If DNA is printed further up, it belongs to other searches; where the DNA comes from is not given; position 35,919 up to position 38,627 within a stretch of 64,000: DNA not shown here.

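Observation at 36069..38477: Orphan glycyl-radical enzyme with a non-canonical thiyl loop (GCVA, no general-base Glu) and no activase nearby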

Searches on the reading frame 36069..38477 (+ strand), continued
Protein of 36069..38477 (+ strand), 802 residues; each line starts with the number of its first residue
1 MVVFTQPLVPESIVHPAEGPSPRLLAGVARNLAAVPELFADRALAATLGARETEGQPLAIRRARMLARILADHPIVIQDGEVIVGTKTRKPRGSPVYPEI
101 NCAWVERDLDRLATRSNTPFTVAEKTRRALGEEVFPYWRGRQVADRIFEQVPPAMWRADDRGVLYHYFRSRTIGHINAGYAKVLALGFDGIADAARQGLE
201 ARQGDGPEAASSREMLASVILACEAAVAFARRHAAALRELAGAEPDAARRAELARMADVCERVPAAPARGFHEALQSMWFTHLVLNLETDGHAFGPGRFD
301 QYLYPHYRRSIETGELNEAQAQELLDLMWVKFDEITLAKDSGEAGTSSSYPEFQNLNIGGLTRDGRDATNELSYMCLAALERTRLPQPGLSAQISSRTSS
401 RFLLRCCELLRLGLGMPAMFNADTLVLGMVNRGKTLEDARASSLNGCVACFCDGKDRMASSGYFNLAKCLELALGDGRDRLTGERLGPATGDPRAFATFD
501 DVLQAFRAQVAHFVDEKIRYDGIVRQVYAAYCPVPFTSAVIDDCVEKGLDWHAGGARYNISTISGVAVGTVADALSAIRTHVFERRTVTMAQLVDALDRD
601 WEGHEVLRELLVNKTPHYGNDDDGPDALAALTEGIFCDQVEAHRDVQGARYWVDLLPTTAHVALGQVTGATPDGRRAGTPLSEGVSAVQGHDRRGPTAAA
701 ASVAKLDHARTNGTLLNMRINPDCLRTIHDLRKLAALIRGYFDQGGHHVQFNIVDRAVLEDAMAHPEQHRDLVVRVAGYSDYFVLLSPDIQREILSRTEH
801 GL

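Call 40: find_homologous_proteins(query=L007:12570-13541:+, max_evalue=1e-20)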
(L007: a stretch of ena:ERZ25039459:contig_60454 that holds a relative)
Query L007:12570-13541:+ (324 aa): 7918 proteins with E <= 1e-20 among 8000 candidates; the best 120 are listed.
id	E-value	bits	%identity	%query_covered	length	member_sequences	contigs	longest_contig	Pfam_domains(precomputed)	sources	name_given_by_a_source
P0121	1.7e-220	749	100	100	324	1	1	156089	PF04055.28,PF13353.12,PF00037.33,PF13237.12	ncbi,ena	-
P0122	1.3e-183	628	85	100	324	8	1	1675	PF04055.28,PF13353.12,PF13237.12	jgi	jgi:pyruvate formate lyase activating enzyme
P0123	5.6e-181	619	86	95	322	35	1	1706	PF14697.12,PF04055.28,PF12797.13,PF13353.12,PF12837.13,PF00037.33,PF13484.12,PF12838.13,PF13237.12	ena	-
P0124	3.3e-174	597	83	95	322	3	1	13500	PF04055.28,PF13353.12,PF00037.33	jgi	jgi:pyruvate formate lyase activating enzyme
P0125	4.5e-173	593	79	100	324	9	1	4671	PF14697.12,PF04055.28,PF13353.12,PF00037.33,PF12838.13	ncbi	-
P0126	1.3e-171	588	79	100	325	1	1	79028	PF14697.12,PF04055.28,PF13353.12,PF12837.13,PF00037.33,PF13484.12,PF12838.13,PF13237.12,PF13187.12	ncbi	-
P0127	2.3e-171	588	82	95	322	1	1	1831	PF04055.28,PF13353.12,PF00037.33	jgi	jgi:pyruvate formate lyase activating enzyme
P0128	2.9e-171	587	82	95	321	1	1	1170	PF04055.28,PF13353.12,PF00037.33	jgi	jgi:pyruvate formate lyase activating enzyme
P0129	6.7e-171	586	78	100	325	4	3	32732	PF04055.28,PF13353.12,PF12837.13,PF00037.33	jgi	jgi:pyruvate formate lyase activating enzyme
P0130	1.2e-170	585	77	100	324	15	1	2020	PF04055.28,PF12797.13,PF13353.12,PF12837.13,PF00037.33,PF12838.13,PF13237.12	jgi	jgi:pyruvate formate lyase activating enzyme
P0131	2.0e-170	585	78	100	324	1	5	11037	PF14697.12,PF04055.28,PF13353.12,PF00037.33,PF12838.13,PF13237.12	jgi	jgi:pyruvate formate lyase activating enzyme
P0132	2.9e-170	584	83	94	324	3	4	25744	PF14697.12,PF04055.28,PF13353.12,PF00037.33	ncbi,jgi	jgi:pyruvate formate lyase activating enzyme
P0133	3.8e-170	584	81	95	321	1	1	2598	PF14697.12,PF04055.28,PF13353.12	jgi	jgi:pyruvate formate lyase activating enzyme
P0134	2.0e-169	581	79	98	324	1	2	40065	PF04055.28,PF13353.12,PF00037.33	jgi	jgi:pyruvate formate lyase activating enzyme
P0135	2.4e-169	581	81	95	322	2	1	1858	PF04055.28,PF13353.12,PF00037.33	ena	-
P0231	1.4e-116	408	60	93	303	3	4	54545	PF04055.28,PF13353.12,PF12837.13,PF00037.33,PF12838.13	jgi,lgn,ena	jgi:pyruvate formate lyase activating enzyme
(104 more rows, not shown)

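Call 42: search_protein_representatives(protein=window:36069-38474:+)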
Query: 802 residues. Proteins with E-value up to 0.001 (for the whole library): 10146; up to 1e-10: 5755; up to 1e-30: 2451. The best 150 are listed.
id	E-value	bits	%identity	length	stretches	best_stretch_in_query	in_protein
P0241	5.0e-233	792.1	47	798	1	36-802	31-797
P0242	1.7e-189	648.2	41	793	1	29-800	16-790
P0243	1.7e-185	634.9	41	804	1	32-799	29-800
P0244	1.4e-182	625.2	41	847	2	20-601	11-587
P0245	4.8e-177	607.0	40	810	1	39-800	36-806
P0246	1.9e-176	605.0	39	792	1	34-800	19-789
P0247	1.8e-174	598.5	39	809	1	29-800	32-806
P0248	5.3e-174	596.9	44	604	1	32-621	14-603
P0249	2.4e-171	588.1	39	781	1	30-799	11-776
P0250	4.2e-171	587.3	38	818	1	32-801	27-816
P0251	9.8e-171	586.1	39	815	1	19-799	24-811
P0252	1.1e-170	586.0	39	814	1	37-800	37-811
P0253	2.2e-170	585.0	41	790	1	33-800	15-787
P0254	3.4e-170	584.3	42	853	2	30-478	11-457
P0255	5.3e-170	583.7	42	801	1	35-801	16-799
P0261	3.3e-166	571.1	37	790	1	59-800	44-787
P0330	2.1e-139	482.5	37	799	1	31-800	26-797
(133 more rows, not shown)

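Call 47: find_encoding_contigs(protein=P0082, flank=10000, max_places=1)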
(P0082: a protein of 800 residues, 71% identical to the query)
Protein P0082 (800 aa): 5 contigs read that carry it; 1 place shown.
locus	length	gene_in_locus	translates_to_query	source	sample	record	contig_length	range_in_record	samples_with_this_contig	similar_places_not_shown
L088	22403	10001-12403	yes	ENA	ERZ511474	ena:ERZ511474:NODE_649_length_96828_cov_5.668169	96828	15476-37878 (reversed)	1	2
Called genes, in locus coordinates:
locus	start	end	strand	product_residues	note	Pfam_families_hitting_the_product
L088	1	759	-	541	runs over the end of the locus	PF21563:Mcp40H-20_sensor (weak), PF00672:HAMP (faint), PF00015:MCPsignal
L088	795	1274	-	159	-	PF22113:Mtrc-MtrF_II-IV_dom (weak), PF14522:Cytochrome_C7 (faint), PF13435:Cytochrome_C554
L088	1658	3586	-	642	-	PF06808:DctM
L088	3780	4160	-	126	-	-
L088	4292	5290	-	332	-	PF16868:NMT1_3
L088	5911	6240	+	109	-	-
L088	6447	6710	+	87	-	-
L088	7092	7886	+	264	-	PF01946:Thi4, PF01494:FAD_binding_3 (weak), PF01266:DAO (weak), PF03486:HI0933_like (weak), PF07992:Pyr_redox_2, PF12831:FAD_oxidored, PF13450:NAD_binding_8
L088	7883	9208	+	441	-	PF01964:ThiC_Rad_SAM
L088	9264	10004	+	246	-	PF00392:GntR, PF07729:FCD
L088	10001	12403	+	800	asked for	PF02901:PFL-like, PF01228:Gly_radical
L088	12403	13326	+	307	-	PF13353:Fer4_12, PF04055:Radical_SAM, PF12797:Fer4_2 (faint), PF12838:Fer4_7, PF13187:Fer4_9 (weak), PF13237:Fer4_10 (weak), PF14697:Fer4_21, PF00037:Fer4, +3 more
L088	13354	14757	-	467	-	PF13537:GATase_7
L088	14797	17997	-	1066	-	PF25596:CPSase_L_D1, PF02222:ATP-grasp, PF02786:CPSase_L_D2, PF02787:CPSase_L_D3, PF25596:CPSase_L_D1, PF02786:CPSase_L_D2, PF02222:ATP-grasp, PF02142:MGS, +7 more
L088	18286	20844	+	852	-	PF00270:DEAD, PF00271:Helicase_C (weak), PF24473:CON_HrpB (weak), PF08482:HrpB_C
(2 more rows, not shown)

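Call 48: find_encoding_contigs(protein=P0055, flank=10000, max_places=1)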
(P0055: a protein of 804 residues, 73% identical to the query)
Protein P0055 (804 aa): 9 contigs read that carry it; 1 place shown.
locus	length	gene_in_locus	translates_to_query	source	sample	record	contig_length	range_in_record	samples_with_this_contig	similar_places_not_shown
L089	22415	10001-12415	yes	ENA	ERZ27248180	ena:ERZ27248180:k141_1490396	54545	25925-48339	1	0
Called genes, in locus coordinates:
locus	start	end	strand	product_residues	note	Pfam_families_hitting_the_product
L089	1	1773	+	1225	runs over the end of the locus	PF00580:UvrD-helicase, PF13245:AAA_19, PF13361:UvrD_C, PF13538:UvrD_C_2 (weak), PF12705:PDDEXK_1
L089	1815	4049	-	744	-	PF13646:HEAT_2, PF02985:HEAT (faint), PF13646:HEAT_2 (weak), PF00160:Pro_isomerase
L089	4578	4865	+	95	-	PF01022:HTH_5, PF12840:HTH_20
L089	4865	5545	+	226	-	PF07853:DUF1648, PF13630:SdpI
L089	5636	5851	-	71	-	-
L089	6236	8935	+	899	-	PF00246:Peptidase_M14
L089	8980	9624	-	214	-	PF13189:Cytidylate_kin2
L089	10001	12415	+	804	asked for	PF02901:PFL-like, PF01228:Gly_radical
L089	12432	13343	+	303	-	PF13353:Fer4_12, PF00037:Fer4 (faint), PF12837:Fer4_6 (faint), PF12838:Fer4_7 (weak), PF04055:Radical_SAM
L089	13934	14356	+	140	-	PF00392:GntR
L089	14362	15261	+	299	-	PF01145:Band_7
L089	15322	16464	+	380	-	PF01145:Band_7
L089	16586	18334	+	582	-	PF10670:DUF4198 (faint), PF13620:CarboxypepD_reg, PF13715:CarbopepD_reg_2 (faint), PF17802:SpaA (faint), PF22904:NOMO1-like_2nd (faint), PF09430:EMC7_beta-sandw (faint), PF17210:SdrD_B (faint), PF13620:CarboxypepD_reg, +2 more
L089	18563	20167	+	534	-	-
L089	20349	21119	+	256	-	PF00005:ABC_tran, PF13304:AAA_21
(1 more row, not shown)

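Call 49: find_encoding_contigs(protein=P0096, flank=10000, max_places=1)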
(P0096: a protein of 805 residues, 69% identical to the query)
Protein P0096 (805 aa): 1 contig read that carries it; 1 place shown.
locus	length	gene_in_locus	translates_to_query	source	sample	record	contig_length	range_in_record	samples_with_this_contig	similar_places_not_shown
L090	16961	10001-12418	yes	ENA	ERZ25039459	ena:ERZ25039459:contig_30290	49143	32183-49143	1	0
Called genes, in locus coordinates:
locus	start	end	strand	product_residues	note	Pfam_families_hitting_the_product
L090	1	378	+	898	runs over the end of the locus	PF01869:BcrAD_BadFG, PF09989:DUF2229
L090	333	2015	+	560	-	PF09989:DUF2229 (faint)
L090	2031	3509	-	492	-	PF08668:HDOD, PF00990:GGDEF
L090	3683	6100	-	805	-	PF13426:PAS_9, PF00989:PAS, PF13188:PAS_8 (weak), PF13426:PAS_9, PF00989:PAS, PF13426:PAS_9, PF02518:HATPase_c, PF00072:Response_reg, +4 more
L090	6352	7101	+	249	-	PF00266:Aminotran_5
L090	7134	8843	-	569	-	PF00587:tRNA-synt_2b (weak), PF04073:tRNA_edit, PF03129:HGTP_anticodon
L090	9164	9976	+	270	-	PF00392:GntR, PF07729:FCD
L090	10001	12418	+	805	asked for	PF02901:PFL-like, PF01228:Gly_radical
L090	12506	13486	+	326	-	PF13353:Fer4_12, PF04055:Radical_SAM, PF12797:Fer4_2 (faint), PF12837:Fer4_6 (faint), PF13237:Fer4_10 (weak), PF13484:Fer4_16 (faint), PF00037:Fer4 (weak)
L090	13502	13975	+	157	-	PF03061:4HBT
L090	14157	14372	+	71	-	-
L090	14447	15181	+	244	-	PF08348:PAS_6, PF13309:HTH_22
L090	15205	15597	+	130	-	PF01042:Ribonuc_L-PSP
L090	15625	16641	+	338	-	PF00291:PALP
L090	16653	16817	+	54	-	-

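Call 50: find_homologous_proteins(query=P0231, max_evalue=1e-20)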
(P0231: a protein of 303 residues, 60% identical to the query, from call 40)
Query P0231 (303 aa): 7998 proteins with E <= 1e-20 among 8000 candidates; the best 120 are listed.
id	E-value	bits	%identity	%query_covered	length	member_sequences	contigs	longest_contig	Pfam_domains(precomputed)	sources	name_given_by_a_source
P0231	8.4e-205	697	100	100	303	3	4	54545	PF04055.28,PF13353.12,PF12837.13,PF00037.33,PF12838.13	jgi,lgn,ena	jgi:pyruvate formate lyase activating enzyme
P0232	1.8e-177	607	87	100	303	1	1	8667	PF04055.28,PF13353.12,PF12837.13,PF00037.33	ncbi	-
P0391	1.7e-168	578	82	100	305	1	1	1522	PF04055.28,PF13353.12,PF12837.13,PF00037.33,PF12838.13,PF13187.12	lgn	-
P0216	4.9e-165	566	81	100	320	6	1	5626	PF04055.28,PF13353.12,PF12837.13,PF00037.33,PF13484.12,PF12838.13,PF13187.12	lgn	-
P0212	2.1e-163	561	80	100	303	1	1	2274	PF14697.12,PF04055.28,PF13353.12,PF00037.33,PF12838.13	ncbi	-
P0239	1.0e-162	559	79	100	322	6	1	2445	PF14697.12,PF04055.28,PF13353.12,PF12837.13,PF00037.33,PF13484.12,PF12838.13,PF13237.12,PF13187.12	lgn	-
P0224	5.9e-161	553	79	99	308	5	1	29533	PF14697.12,PF04055.28,PF13353.12,PF12837.13,PF00037.33,PF13484.12,PF12838.13,PF13237.12,PF13187.12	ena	-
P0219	8.1e-161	552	79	100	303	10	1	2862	PF14697.12,PF04055.28,PF13353.12,PF12837.13,PF00037.33,PF12838.13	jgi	-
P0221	2.8e-159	547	79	100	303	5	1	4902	PF14697.12,PF04055.28,PF13353.12,PF12837.13,PF00037.33,PF13484.12,PF12838.13,PF13187.12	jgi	jgi:pyruvate formate lyase activating enzyme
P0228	6.2e-157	540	77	100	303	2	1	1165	PF14697.12,PF04055.28,PF13353.12,PF12837.13,PF00037.33,PF12838.13,PF13237.12,PF13187.12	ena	-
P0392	5.8e-155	533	76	100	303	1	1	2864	PF04055.28,PF12797.13,PF13353.12,PF12837.13,PF00037.33,PF12838.13,PF13187.12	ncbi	-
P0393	2.2e-152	525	75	100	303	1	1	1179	PF14697.12,PF04055.28,PF13353.12,PF12837.13,PF00037.33,PF12838.13,PF13187.12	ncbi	-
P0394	8.5e-149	513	71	100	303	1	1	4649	PF14697.12,PF04055.28,PF13353.12,PF12837.13,PF00037.33,PF12838.13,PF13237.12,PF13187.12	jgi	jgi:pyruvate formate lyase activating enzyme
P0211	9.2e-148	510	72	99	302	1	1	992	PF04055.28,PF13353.12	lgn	-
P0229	7.5e-145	500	71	100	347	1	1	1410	PF14697.12,PF04055.28,PF13353.12,PF12837.13,PF00037.33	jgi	jgi:pyruvate formate lyase activating enzyme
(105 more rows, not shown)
